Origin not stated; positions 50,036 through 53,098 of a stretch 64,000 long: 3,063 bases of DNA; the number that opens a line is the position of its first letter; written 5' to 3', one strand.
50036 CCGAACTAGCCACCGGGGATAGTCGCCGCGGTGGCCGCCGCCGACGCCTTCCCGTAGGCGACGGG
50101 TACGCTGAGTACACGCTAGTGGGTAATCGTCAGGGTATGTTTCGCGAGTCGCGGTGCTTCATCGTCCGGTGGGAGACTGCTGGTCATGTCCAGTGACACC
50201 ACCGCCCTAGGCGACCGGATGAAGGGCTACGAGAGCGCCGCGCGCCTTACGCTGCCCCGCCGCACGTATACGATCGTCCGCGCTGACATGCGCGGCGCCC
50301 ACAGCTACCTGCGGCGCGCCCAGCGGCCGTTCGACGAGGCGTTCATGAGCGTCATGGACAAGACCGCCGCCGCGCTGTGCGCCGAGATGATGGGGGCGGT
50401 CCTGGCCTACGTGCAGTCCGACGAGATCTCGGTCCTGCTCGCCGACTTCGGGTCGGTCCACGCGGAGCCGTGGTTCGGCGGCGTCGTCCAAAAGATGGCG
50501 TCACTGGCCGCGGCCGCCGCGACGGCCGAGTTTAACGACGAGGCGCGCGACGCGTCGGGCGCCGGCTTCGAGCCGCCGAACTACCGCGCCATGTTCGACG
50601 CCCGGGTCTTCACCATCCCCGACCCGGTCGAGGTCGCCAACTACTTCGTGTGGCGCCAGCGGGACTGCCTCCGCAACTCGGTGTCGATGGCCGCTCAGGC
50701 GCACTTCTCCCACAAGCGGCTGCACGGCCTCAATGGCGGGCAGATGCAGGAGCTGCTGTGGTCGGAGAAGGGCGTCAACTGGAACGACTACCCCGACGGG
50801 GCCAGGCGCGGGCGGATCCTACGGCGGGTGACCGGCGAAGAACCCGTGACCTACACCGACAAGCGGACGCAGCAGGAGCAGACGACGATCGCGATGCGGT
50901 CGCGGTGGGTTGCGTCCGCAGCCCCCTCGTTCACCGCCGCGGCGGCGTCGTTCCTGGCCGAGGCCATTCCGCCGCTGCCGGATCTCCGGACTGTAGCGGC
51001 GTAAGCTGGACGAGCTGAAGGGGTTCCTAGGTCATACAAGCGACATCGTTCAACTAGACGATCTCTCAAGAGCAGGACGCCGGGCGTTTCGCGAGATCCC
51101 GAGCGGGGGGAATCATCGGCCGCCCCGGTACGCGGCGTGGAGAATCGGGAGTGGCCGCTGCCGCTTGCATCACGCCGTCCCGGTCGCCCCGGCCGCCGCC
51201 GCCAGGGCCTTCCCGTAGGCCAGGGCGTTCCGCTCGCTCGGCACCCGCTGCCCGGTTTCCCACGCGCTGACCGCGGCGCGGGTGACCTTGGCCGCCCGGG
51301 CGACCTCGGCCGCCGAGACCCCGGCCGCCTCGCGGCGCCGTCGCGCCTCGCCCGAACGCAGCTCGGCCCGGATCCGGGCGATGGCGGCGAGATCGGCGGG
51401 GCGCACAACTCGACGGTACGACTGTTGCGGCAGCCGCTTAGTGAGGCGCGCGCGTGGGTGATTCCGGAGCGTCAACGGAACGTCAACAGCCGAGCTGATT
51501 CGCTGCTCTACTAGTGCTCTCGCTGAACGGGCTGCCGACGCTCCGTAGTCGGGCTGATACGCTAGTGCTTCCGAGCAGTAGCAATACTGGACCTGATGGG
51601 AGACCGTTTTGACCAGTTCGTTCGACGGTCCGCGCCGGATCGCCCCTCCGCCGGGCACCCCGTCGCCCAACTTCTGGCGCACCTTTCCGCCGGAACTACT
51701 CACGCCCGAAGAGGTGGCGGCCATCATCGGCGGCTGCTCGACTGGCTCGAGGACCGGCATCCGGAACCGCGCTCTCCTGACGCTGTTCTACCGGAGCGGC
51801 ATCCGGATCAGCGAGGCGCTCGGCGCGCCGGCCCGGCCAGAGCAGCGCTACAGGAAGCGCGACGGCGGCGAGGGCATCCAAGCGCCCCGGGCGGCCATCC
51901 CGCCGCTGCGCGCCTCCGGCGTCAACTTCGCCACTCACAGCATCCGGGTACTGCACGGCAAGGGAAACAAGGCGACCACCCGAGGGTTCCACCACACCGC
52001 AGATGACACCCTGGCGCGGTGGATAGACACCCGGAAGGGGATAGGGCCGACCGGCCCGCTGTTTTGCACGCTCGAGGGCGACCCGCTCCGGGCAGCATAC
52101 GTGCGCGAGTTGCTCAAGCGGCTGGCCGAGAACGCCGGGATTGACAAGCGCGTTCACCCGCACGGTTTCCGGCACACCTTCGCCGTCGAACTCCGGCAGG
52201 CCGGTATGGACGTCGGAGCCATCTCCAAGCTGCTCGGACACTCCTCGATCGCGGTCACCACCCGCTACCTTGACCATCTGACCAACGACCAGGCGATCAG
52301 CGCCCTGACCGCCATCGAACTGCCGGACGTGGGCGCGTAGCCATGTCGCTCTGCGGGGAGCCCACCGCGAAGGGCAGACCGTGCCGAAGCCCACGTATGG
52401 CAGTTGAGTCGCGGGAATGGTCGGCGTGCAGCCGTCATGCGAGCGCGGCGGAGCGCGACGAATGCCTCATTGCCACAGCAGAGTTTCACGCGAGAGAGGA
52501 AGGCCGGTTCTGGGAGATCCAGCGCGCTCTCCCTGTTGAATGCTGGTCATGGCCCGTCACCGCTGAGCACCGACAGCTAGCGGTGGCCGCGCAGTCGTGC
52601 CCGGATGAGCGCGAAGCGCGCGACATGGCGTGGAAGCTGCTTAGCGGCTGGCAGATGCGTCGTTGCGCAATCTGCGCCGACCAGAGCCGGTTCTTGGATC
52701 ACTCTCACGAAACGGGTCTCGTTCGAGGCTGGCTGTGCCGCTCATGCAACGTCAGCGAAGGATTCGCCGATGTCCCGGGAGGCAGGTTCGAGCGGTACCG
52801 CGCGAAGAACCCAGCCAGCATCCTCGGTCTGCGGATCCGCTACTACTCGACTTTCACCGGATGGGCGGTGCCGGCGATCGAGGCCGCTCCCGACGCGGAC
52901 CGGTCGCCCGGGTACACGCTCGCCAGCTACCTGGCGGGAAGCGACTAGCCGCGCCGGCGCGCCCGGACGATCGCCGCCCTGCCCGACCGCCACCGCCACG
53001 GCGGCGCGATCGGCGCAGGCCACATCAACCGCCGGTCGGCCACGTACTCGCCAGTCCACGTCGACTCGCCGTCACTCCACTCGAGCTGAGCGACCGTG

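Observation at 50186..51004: Phage-borne Thg1-like 3'-5' nucleotidyltransferase next to the integrase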

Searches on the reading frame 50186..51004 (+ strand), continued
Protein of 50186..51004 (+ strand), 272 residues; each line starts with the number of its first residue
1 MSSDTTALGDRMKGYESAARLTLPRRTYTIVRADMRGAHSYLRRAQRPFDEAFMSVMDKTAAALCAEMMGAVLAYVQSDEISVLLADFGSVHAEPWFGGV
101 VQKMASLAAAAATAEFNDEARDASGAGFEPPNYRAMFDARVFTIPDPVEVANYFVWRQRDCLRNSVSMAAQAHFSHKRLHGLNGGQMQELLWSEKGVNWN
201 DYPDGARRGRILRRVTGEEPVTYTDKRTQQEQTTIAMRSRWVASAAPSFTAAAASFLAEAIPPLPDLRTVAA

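Call 82: get_annotated_region(hit=H86, flank=5000)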
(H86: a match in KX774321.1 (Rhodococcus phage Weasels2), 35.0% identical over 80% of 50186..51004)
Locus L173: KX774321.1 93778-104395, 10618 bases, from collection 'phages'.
description: Rhodococcus phage Weasels2, complete genome.
organism: Rhodococcus phage Weasels2 (NCBI taxid 1897437)
taxonomy: Viruses; Duplodnaviria; Heunggongvirae; Uroviricota; Caudoviricetes; Weaselvirus; Weaselvirus weasel
host: Rhodococcus erythropolis RIA 643; source: soil; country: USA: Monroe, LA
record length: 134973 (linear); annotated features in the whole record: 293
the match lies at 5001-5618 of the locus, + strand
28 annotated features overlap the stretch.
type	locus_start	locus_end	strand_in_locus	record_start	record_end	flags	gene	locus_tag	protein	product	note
CDS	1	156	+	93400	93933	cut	-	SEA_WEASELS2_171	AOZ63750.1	HNH endonuclease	-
CDS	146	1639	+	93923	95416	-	-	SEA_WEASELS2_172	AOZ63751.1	nicotinate phosphoribosyltransferase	Nicotinate phosphoribosyltransferase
CDS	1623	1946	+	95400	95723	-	-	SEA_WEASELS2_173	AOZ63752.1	DNA ligase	-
CDS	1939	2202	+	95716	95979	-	-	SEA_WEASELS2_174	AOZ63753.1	hypothetical protein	-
CDS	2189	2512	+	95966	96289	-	-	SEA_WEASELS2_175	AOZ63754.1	hypothetical protein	-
CDS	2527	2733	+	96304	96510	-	-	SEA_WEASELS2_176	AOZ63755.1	hypothetical protein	-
CDS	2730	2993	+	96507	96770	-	-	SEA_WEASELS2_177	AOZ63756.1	thioredoxin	Thioredoxin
CDS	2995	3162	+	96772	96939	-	-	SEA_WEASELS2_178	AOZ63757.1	hypothetical protein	-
CDS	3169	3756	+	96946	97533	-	-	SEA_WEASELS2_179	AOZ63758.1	phosphoesterase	Phosphoesterase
CDS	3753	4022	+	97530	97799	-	-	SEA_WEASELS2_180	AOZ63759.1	hypothetical protein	-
CDS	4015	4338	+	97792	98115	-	-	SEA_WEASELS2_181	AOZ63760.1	hypothetical protein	-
tRNA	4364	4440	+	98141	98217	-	-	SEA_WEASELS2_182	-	tRNA-Met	tRNA-Met (cat)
CDS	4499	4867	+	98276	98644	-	-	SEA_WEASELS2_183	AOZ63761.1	hypothetical protein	-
CDS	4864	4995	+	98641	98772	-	-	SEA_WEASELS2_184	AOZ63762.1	hypothetical protein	-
CDS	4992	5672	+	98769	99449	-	-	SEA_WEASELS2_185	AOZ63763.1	tRNA-His guanylyltransferase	tRNAHis guanylyltransferase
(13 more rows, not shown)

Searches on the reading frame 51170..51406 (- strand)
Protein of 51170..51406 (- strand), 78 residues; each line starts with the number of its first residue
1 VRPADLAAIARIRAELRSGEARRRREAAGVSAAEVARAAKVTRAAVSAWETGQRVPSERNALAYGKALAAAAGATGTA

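Call 39: search_protein_families(library=pfam, proteins=[window:51170-51406:-], max_evalue=0.001)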
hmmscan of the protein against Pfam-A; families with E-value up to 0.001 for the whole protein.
window:51170-51406:- (78 aa): 2 families
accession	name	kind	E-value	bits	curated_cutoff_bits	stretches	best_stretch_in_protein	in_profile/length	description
PF13560.12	HTH_31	-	2.9e-10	40.8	27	1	20-70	5-56/64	Helix-turn-helix domain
PF01381.28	HTH_3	-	4.1e-10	40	23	1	22-68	2-48/55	Helix-turn-helix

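Call 66: search_protein_families(library=padloc, proteins=[window:51170-51406:-], max_evalue=0.001)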
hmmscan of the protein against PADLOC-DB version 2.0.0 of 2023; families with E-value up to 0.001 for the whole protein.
window:51170-51406:- (78 aa): 5 families
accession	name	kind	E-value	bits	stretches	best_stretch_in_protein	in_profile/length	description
PDLC03952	RmrA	-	2.1e-05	21.5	1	23-63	29-69/395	-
PDLC03949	RmrA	-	4.7e-05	20.4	1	21-69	10-55/363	-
PDLC03947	RmrA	-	0.00017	18.6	1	21-60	16-55/383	-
PDLC03951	RmrA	-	0.00022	18.3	1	22-60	14-52/400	-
PDLC03954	RmrA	-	0.00027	18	1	17-67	11-61/380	-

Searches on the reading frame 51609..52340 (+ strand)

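Call 39: search_protein_families(library=pfam, proteins=[window:51609-52340:+], max_evalue=0.001)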
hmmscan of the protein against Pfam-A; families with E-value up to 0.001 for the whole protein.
window:51609-52340:+ (243 aa): 1 family
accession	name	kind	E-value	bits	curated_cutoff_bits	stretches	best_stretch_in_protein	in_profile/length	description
PF00589.27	Phage_integrase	-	2.6e-31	109.1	27.1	2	100-224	44-169/172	Phage integrase family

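Call 66: search_protein_families(library=padloc, proteins=[window:51609-52340:+], max_evalue=0.001)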
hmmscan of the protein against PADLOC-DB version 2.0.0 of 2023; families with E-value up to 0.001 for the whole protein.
window:51609-52340:+ (243 aa): 0 families

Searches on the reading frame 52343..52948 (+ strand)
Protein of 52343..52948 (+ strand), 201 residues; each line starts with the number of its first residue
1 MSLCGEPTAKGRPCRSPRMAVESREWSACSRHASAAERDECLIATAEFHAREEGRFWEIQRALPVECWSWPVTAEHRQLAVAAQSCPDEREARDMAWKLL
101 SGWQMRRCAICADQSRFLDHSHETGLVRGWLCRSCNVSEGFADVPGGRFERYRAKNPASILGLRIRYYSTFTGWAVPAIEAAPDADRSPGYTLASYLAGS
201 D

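Call 39: search_protein_families(library=pfam, proteins=[window:52343-52948:+], max_evalue=0.001)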
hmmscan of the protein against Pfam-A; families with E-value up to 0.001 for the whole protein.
window:52343-52948:+ (201 aa): 1 family
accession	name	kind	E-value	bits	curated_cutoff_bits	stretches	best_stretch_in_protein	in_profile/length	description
PF02945.21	Endonuclease_7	-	4.1e-12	46.3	23.6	1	99-143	17-68/82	Recombination endonuclease VII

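Call 66: search_protein_families(library=padloc, proteins=[window:52343-52948:+], max_evalue=0.001)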
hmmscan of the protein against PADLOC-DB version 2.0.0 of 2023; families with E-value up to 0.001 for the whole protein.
window:52343-52948:+ (201 aa): 1 family
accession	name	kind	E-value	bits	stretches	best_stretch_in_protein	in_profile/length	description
PDLC03494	REase_II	-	0.00072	17.6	0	114-141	143-171/190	Type II restriction enzyme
